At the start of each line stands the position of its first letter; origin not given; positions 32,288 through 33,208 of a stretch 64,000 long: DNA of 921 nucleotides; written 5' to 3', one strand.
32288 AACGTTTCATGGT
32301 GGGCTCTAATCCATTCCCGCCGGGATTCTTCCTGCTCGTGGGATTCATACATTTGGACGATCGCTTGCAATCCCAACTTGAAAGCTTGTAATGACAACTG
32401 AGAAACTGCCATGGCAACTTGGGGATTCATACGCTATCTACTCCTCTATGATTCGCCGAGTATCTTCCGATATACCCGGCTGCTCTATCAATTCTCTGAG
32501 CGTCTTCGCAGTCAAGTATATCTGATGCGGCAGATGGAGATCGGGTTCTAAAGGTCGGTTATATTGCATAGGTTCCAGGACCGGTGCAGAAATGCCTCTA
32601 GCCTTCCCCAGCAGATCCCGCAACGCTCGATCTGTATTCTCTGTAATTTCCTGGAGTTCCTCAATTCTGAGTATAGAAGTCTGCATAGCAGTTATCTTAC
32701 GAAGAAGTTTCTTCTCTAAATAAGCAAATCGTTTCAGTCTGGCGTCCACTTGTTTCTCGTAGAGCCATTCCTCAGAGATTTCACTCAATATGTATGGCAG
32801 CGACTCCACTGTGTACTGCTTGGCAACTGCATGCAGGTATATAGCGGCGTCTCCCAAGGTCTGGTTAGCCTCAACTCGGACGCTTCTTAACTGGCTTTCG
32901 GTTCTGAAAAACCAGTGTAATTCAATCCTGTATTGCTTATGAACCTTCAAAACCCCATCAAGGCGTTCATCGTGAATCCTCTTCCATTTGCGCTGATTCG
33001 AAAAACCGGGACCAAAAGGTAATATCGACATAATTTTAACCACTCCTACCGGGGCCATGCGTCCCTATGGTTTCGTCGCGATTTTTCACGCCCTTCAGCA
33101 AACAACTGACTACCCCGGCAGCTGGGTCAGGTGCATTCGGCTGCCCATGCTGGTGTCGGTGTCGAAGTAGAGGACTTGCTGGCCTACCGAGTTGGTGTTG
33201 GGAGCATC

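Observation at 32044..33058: Low-GC orphan two-gene cassette inserted inside the aro gene string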

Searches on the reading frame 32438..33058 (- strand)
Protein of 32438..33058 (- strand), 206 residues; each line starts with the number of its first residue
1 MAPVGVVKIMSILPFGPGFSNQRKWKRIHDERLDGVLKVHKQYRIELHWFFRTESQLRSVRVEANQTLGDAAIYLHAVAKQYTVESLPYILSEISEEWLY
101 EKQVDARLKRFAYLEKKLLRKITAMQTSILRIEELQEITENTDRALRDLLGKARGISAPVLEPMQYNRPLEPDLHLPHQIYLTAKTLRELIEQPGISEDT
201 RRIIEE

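Call 3: search_protein_families(library=pfam, proteins=[window:32438-33058:-], max_evalue=1)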
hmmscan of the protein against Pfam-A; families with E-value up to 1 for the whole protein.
window:32438-33058:- (206 aa): 0 families

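Call 5: search_protein_families(library=padloc, proteins=[window:32438-33058:-], max_evalue=1)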
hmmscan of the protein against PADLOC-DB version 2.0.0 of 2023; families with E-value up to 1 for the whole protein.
window:32438-33058:- (206 aa): 1 family
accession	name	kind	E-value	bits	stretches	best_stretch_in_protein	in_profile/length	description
PDLC03771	RT_UG32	-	0.0075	13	1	83-152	308-377/521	DRT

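Call 6: search_protein_families(library=phrogs, proteins=[window:32438-33058:-], max_evalue=1)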
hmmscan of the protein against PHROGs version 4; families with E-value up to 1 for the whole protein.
window:32438-33058:- (206 aa): 0 families

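Call 7: search_protein_families(library=ncbifam, proteins=[window:32438-33058:-], max_evalue=1)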
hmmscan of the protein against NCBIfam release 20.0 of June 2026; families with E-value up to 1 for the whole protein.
window:32438-33058:- (206 aa): 2 families
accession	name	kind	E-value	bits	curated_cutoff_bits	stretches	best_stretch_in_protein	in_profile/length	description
TIGR00569.1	ccl1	subfamily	0.068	12.5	250.35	1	48-113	9-68/305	cyclin ccl1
TIGR02903.1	spore_lon_C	equivalog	0.084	11.4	678.8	1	105-153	123-170/615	Lon family ATP-dependent protease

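Call 8: search_solved_structures(query=window:32438-33058:-, max_evalue=10)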
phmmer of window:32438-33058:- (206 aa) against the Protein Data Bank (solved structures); distinct sequences matched with E-value up to 10: 3.
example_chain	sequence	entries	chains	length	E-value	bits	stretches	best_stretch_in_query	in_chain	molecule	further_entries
1k1q_A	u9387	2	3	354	0.18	14.9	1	122-184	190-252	DBH protein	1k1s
3bq0_A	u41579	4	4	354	0.19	14.9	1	122-184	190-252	DNA polymerase IV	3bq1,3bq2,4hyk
4f50_A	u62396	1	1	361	0.68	13.1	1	122-188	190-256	DNA polymerase IV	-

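Call 10: find_homologous_proteins(query=window:32438-33058:-, max_evalue=0.01)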
Query window:32438-33058:- (206 aa): 18 proteins with E <= 0.01 among 203 candidates.
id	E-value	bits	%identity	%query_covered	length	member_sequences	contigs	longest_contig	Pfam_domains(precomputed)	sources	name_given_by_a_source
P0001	5.9e-130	449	100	100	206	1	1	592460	-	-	-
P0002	1.3e-46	177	60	52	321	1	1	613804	-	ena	-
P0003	6.3e-46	175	60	52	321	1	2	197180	-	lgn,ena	-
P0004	1.2e-45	174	63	52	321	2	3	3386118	-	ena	-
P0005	3.2e-43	166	64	51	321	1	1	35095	-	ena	-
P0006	3.5e-43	166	58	51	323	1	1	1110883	-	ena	-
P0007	4.9e-43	165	59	51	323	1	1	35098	-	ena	-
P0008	7.5e-42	161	58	51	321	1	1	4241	-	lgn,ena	-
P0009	1.0e-41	161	64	51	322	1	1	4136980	-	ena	-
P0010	1.7e-39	154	57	52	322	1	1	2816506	-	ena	-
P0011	4.1e-39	153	61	51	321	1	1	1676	-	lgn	-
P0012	8.7e-38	148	56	51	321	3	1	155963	-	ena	-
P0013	2.1e-37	147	57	51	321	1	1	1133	-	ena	-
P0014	8.9e-36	142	51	51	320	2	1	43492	-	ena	-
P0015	1.8e-35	141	55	51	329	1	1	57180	-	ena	-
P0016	1.5e-34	138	49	51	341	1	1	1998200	-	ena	-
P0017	5.5e-33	133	52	51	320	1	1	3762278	-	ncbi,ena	-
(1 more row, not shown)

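Call 14: find_encoding_contigs(protein=P0017, flank=8000, max_places=3)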
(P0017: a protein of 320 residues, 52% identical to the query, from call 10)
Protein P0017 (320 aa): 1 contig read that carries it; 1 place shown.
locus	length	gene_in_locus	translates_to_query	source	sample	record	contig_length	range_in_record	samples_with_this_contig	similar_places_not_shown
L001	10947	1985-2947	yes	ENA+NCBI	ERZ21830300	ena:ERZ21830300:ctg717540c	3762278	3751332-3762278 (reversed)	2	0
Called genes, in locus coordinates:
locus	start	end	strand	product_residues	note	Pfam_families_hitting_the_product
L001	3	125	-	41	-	?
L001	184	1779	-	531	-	PF00710:Asparaginase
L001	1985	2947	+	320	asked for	-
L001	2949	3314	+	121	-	-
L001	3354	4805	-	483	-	PF01979:Amidohydro_1, PF07969:Amidohydro_3 (weak)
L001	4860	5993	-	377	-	PF04909:Amidohydro_2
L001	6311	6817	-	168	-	-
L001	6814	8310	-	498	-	PF13175:AAA_15, PF13304:AAA_21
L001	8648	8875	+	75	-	-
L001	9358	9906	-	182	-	PF00149:Metallophos (faint), PF12850:Metallophos_2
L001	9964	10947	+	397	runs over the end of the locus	PF22691:Thiolase_C_1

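Call 15: find_encoding_contigs(protein=P0004, flank=8000, max_places=3)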
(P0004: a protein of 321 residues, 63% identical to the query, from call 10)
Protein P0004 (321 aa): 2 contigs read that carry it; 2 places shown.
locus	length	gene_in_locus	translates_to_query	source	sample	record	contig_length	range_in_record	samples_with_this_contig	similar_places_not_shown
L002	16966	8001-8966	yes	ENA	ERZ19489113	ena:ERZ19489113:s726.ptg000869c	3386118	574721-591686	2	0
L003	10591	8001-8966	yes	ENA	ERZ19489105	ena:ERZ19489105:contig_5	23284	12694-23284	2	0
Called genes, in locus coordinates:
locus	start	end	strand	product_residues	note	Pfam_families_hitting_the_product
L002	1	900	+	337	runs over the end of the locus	PF00005:ABC_tran, PF13304:AAA_21, PF13732:DrrA1-3_C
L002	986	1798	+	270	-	PF01061:ABC2_membrane, PF12698:ABC2_membrane_3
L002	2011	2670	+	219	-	PF01135:PCMT, PF00398:RrnaAD (weak), PF01596:Methyltransf_3 (faint), PF13847:Methyltransf_31 (weak), PF08242:Methyltransf_12 (weak), PF13649:Methyltransf_25 (weak)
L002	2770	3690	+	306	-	PF01555:N6_N4_Mtase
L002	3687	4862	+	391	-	-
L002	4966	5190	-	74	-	PF13459:Fer4_15 (faint), PF13370:Fer4_13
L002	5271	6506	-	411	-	PF00067:p450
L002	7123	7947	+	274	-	PF00903:Glyoxalase (faint), PF13468:Glyoxalase_3 (faint), PF13669:Glyoxalase_4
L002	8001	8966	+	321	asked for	-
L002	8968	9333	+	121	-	-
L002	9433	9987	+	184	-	PF13238:AAA_18 (weak), PF01202:SKI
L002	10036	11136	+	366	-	PF00465:Fe-ADH, PF13685:Fe-ADH_2, PF01761:DHQ_synthase, PF24621:DHQS_C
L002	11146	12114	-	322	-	PF17728:BsuBI_PstI_RE_N, PF06616:BsuBI_PstI_RE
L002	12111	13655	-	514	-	PF07669:Eco57I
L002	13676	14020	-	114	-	-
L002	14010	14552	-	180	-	-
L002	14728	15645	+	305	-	PF01557:FAA_hydrolase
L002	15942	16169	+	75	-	-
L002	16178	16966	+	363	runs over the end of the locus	PF01925:TauE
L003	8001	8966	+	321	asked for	-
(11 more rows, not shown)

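Call 16: find_encoding_contigs(protein=P0009, flank=6000, max_places=2)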
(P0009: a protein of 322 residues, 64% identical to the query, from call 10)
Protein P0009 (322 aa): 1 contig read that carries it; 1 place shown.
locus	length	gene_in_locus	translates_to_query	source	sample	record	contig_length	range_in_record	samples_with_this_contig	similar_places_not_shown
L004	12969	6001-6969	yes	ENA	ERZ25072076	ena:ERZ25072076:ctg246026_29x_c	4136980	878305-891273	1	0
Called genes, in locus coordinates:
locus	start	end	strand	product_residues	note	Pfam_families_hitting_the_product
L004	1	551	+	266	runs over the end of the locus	PF01061:ABC2_membrane, PF12698:ABC2_membrane_3 (weak)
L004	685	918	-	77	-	-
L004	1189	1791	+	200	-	PF01135:PCMT, PF13847:Methyltransf_31 (weak), PF13649:Methyltransf_25 (faint)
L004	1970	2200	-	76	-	PF13459:Fer4_15 (faint), PF13370:Fer4_13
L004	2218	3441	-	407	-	PF00067:p450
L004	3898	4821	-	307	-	PF07751:Abi_2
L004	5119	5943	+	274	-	PF00903:Glyoxalase (faint), PF13468:Glyoxalase_3 (faint), PF13669:Glyoxalase_4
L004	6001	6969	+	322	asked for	-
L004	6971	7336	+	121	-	-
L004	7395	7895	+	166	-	PF01202:SKI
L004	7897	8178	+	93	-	-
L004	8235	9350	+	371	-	PF00465:Fe-ADH, PF13685:Fe-ADH_2, PF01761:DHQ_synthase, PF24621:DHQS_C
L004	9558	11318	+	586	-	-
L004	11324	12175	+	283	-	-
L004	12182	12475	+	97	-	-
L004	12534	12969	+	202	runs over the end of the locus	PF13546:DDE_5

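Call 17: find_encoding_contigs(protein=P0010, flank=6000, max_places=2)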
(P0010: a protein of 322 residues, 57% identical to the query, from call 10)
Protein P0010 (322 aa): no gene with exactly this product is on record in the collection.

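Call 18: find_encoding_contigs(protein=P0016, flank=6000, max_places=2)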
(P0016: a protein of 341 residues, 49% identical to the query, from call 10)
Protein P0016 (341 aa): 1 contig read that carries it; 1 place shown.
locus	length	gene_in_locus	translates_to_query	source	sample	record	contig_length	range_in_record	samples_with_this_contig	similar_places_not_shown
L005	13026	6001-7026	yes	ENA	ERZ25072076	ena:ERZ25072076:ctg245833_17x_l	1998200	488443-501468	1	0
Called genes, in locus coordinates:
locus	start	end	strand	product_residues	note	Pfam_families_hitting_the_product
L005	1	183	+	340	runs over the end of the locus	PF00005:ABC_tran, PF13304:AAA_21 (weak), PF13732:DrrA1-3_C (weak)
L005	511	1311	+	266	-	PF01061:ABC2_membrane, PF12698:ABC2_membrane_3 (weak)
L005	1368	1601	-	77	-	-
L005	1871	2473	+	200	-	PF01135:PCMT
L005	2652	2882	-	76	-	PF13459:Fer4_15 (faint), PF13370:Fer4_13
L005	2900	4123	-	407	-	PF00067:p450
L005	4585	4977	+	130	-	-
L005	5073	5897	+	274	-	PF00903:Glyoxalase (faint), PF13468:Glyoxalase_3 (faint), PF13669:Glyoxalase_4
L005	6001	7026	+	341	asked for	-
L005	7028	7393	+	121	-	-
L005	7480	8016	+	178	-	PF13238:AAA_18 (weak), PF01202:SKI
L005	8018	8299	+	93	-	-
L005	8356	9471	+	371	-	PF00465:Fe-ADH, PF13685:Fe-ADH_2, PF01761:DHQ_synthase, PF24621:DHQS_C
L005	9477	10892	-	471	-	PF07669:Eco57I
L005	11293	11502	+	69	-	-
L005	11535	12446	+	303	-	PF01557:FAA_hydrolase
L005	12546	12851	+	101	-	PF01909:NTP_transf_2, PF18765:Polbeta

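Call 20: search_protein_families(library=pfam, proteins=[P0004, P0017, P0009, P0014], max_evalue=5)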
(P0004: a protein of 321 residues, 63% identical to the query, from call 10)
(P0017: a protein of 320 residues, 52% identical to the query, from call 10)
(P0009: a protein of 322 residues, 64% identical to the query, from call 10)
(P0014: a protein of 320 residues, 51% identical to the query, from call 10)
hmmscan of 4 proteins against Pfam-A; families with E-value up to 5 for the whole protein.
P0004 (321 aa): 1 family
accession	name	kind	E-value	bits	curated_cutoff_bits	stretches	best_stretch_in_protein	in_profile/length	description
PF01025.24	GrpE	-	0.06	13.5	25.8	1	207-311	24-110/165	GrpE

P0017 (320 aa): 11 families
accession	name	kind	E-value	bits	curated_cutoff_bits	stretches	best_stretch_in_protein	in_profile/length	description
PF04513.17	Baculo_PEP_C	-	0.003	18.1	38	1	210-279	65-128/140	Baculovirus polyhedron envelope protein, PEP, C terminus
PF13675.11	PilJ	-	0.0086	16.6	26.6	1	210-268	40-97/114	Type IV pili methyl-accepting chemotaxis transducer N-term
PF07303.18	Occludin_ELL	-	0.043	15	31.2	1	26-88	9-71/101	Occludin homology domain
PF25150.1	TPR_Trm732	-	0.099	12.5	27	1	214-283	40-112/265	Trm732, TPR repeats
PF02646.22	RmuC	-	0.12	11.9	26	1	194-270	208-282/291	RmuC family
PF06103.16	DUF948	-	0.44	11.2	37.2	0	44-88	24-68/89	Bacterial protein of unknown function (DUF948)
PF00804.31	Syntaxin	-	0.56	10.4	26.7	1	26-109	38-115/157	Syntaxin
PF06419.17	COG6_N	-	1.3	9.6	27.4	1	33-96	27-90/114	Conserved oligomeric complex COG6, N-terminal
PF03938.19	OmpH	-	1.7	9.3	32.4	1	207-266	25-80/141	Outer membrane protein (OmpH-like)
PF04048.20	Sec8_N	-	2.2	8.6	26.8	0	210-261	53-104/142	Exocyst complex component Sec8 N-terminal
PF06818.20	Fez1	-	4.3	8.2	34.4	1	206-281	50-118/199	Fez1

P0009 (322 aa): 3 families
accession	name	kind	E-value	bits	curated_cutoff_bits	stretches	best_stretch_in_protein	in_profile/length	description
PF08317.16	Spc7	-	0.038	13.8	34.5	1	206-262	133-189/196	Spc7 kinetochore protein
PF02496.21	ABA_WDS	-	0.21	12.6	25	1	11-37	49-75/78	ABA/WDS induced protein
PF09350.15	DJC28_CD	-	0.29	11.7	27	0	223-260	32-69/70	DnaJ homologue, subfamily C, member 28, conserved domain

P0014 (320 aa): 5 families
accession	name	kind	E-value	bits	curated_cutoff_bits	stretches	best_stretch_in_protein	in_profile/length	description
PF15478.11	LKAAEAR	-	0.022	15.4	27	1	219-270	72-122/137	Family of unknown function with LKAAEAR motif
PF13873.12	Myb_DNA-bind_5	-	0.044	14.2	21.7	1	24-51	36-62/78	Myb/SANT-like DNA-binding domain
PF04882.17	Peroxin-3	-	0.079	12.5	27.6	1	211-307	267-357/458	Peroxin-3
PF20667.3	Sec10_N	-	0.43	11.1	27.4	1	28-88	35-95/118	Exocyst complex component Sec10, N-terminal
PF04011.17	LemA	-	0.47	10.7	26.2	1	207-268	10-74/149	LemA family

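Call 21: search_protein_families(library=padloc, proteins=[P0004, P0017, P0009, P0014], max_evalue=5)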
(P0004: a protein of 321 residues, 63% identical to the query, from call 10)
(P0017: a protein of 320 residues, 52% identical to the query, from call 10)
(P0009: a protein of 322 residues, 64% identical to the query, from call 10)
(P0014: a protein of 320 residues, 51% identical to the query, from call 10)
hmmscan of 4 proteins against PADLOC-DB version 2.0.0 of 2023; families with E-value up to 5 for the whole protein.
P0004 (321 aa): 2 families
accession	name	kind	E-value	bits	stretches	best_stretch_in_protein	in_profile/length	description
PDLC04407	PDC-M09A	-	3e-20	70.9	1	110-266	95-243/282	-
PDLC04406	PDC-M09A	-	1.3e-19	68.9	1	115-264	141-284/330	-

P0017 (320 aa): 2 families
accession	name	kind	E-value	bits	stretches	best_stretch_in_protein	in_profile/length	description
PDLC04407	PDC-M09A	-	7.6e-23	79.4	2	34-262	7-246/282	-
PDLC04406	PDC-M09A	-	8.9e-20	69.4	1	115-258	143-285/330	-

P0009 (322 aa): 2 families
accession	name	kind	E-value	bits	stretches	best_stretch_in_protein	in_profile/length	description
PDLC04407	PDC-M09A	-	1.4e-19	68.7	1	43-265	15-241/282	-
PDLC04406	PDC-M09A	-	1.4e-17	62.1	1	50-266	66-285/330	-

P0014 (320 aa): 4 families
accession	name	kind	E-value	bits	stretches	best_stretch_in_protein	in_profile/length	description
PDLC04407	PDC-M09A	-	4.7e-22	76.8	1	31-259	5-244/282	-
PDLC04406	PDC-M09A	-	1.4e-21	75.3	1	28-257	46-285/330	-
PDLC03841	LeoBC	-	0.00025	18.3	1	42-262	357-554/601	-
PDLC03862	LmuB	-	0.44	6.8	1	26-94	359-426/643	-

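Call 22: search_solved_structures(query=A1, max_evalue=10)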
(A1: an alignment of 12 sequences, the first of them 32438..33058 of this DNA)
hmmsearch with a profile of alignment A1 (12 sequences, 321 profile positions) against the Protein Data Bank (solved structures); distinct sequences matched with E-value up to 10: 10.
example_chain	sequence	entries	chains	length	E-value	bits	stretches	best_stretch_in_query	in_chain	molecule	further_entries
9xgv_A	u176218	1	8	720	0.21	13.8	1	209-281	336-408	Tyrosine-protein kinase wzc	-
26gs_A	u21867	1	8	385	0.37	13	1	209-277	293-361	Tyrosine-protein kinase wzc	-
9k7t_A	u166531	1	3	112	0.43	12.7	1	210-300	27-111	C4-Zn1-HEHE-1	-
3g7c_A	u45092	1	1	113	0.44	12.7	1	26-81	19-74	Occludin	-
1wpa_A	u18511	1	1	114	0.47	12.6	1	26-81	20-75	Occludin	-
9r62_I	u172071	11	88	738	0.49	12.6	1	209-277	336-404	Tyrosine-protein kinase wzc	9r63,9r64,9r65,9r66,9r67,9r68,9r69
8g2z_1F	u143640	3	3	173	0.54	12.4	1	217-300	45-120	CFAP182A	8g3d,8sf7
7rmx_A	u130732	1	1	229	1.9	10.6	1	216-309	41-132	Tunable symmetric protein, D_3_212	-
9azq_H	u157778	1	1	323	4.3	9.5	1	207-273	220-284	Inverted formin-2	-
9az4_G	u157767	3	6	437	6.8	8.8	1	206-273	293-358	Inverted formin-2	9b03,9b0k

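Call 29: find_homologous_proteins(query=A2, max_evalue=0.001)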
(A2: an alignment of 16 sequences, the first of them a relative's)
Query A2 (16 sequences) (321 aa, profile of the alignment): 441 proteins with E <= 0.001 among 8000 candidates; the best 120 are listed.
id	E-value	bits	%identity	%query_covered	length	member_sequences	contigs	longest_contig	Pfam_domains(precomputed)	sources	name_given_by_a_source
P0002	5.6e-173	592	84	100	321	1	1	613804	-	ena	-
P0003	4.3e-171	586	74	100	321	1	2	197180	-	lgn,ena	-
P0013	3.0e-169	580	65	100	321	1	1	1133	-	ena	-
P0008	4.0e-169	580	65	100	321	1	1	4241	-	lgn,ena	-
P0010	4.1e-169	580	68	100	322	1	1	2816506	-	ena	-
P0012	2.2e-168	577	64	100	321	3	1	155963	-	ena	-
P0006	3.0e-168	577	63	100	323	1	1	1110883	-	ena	-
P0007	1.8e-167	574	66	100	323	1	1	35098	-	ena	-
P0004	2.6e-167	574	100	100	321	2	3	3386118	-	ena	-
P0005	2.2e-165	567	64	100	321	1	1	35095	-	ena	-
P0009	3.3e-165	567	65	100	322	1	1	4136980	-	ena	-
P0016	1.5e-161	555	64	100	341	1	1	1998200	-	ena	-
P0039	1.8e-160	551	64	100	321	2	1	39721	-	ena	-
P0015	3.5e-159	547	66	100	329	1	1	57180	-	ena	-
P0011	7.1e-158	543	60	100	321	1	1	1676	-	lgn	-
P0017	1.3e-157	542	60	100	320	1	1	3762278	-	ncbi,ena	-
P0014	1.6e-153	528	57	100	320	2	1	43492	-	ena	-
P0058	1.0e-73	266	40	100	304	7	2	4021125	-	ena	-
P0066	8.6e-43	165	31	96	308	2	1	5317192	-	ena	-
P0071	2.7e-33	133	31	55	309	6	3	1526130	-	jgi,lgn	jgi:prefoldin subunit 5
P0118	9.7e-21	92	32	72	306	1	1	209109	-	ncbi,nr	ncbi:hypothetical protein K0H71_00575 [Bacillus sp. IITD106]|nr:hypothetical protein [Bacillus sp. I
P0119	1.1e-20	92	34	48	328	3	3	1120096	-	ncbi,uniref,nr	ncbi:hypothetical protein [Streptomyces resistomycificus]|uniref:Uncharacterized protein n=1 Tax=Str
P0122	1.7e-20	91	33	62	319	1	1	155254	-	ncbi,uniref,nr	ncbi:hypothetical protein DAERI_130074 [Deinococcus aerius]|uniref:Uncharacterized protein n=1 Tax=D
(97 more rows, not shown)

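Call 33: find_related_loci(query=A2, collection=genome_contigs, flank=6000)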
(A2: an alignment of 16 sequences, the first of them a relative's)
Query A2 (321 aa) in genome_contigs; peptide patterns used: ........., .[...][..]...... (x = any residue, [..] = any of these).
54 stretches matched a pattern; 3 encode a relative of the query (tblastn E <= 1e-3); 3 distinct loci.
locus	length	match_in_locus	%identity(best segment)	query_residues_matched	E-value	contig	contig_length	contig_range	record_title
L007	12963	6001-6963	47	1-321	1e-86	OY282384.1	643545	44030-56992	MAG: uncultured Acidimicrobiales bacterium isolate 67b46900-d248-40fa-8d4e-feeca43cf5f0 genome assembly, chromosome: 1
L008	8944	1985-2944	60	1-321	3e-115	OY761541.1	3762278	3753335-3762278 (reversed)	MAG: Dehalococcoidia bacterium isolate f9b9afb7-0d58-404f-89de-58ff16bbafec genome assembly, chromosome: 1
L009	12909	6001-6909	41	1-320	6e-47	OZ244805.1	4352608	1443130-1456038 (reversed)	MAG: Dehalococcoidia bacterium isolate 65858962-d3d5-450c-8d97-e4733050bb2d genome assembly, chromosome: 1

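Call 37: find_encoding_contigs(protein=P0119, flank=5000, max_places=2)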
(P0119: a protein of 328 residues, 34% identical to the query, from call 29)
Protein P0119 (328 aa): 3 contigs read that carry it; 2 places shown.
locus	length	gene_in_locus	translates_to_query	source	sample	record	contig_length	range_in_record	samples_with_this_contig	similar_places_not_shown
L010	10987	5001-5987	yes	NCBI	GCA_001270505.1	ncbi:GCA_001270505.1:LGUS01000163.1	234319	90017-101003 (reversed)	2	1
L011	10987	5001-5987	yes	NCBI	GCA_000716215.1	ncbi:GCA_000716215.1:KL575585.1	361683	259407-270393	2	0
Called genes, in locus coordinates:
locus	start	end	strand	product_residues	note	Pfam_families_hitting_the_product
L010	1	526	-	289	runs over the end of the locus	PF13560:HTH_31, PF19054:DUF5753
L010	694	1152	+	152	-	PF13581:HATPase_c_2, PF02518:HATPase_c (weak)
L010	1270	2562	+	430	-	PF18476:PIN_8, PF16289:PIN_12 (faint)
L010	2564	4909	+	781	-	-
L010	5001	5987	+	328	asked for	-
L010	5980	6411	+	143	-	-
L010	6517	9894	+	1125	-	PF02384:N6_Mtase, PF18135:Type_ISP_C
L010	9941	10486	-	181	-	PF11848:DUF3368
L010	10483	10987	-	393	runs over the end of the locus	PF06114:Peptidase_M78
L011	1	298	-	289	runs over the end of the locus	PF13560:HTH_31, PF19054:DUF5753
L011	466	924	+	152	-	PF13581:HATPase_c_2, PF02518:HATPase_c (weak)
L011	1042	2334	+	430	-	PF18476:PIN_8, PF16289:PIN_12 (faint)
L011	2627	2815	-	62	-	-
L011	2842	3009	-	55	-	-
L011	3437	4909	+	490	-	-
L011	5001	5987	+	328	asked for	-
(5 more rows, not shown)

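Call 38: find_encoding_contigs(protein=P0118, flank=5000, max_places=2)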
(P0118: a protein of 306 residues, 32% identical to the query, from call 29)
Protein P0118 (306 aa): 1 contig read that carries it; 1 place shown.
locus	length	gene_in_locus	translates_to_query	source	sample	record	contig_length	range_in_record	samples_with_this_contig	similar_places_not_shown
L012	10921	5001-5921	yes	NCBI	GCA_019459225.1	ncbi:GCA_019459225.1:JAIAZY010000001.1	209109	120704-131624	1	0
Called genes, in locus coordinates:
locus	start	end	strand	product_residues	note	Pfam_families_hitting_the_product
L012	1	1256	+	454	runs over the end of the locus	PF02976:MutH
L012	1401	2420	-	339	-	PF13936:HTH_38, PF00665:rve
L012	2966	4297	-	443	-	PF00078:RVT_1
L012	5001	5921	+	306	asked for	-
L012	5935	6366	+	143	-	-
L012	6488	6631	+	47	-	-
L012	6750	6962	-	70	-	PF02590:SPOUT_MTase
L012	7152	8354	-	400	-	PF01676:Metalloenzyme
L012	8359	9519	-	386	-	PF01168:Ala_racemase_N, PF21279:YhfX-like_C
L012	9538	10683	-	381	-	PF01053:Cys_Met_Meta_PP, PF06838:Met_gamma_lyase (weak), PF00266:Aminotran_5 (weak), PF22475:YhfS-like_C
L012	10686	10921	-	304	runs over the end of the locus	PF02126:PTE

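Call 39: find_encoding_contigs(protein=P0122, flank=5000, max_places=2)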
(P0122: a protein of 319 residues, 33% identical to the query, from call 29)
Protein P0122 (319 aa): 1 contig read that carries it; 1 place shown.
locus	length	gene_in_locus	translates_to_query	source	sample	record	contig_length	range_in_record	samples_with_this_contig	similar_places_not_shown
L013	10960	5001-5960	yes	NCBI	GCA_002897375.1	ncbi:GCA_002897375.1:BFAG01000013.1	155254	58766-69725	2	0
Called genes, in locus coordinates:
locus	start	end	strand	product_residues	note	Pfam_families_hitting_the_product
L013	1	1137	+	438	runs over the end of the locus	-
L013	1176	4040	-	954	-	PF06634:DUF1156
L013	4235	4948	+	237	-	-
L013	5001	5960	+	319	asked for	-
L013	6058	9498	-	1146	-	PF00176:SNF2-rel_dom, PF04851:ResIII, PF00270:DEAD, PF00271:Helicase_C, PF13020:NOV_C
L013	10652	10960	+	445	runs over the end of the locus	-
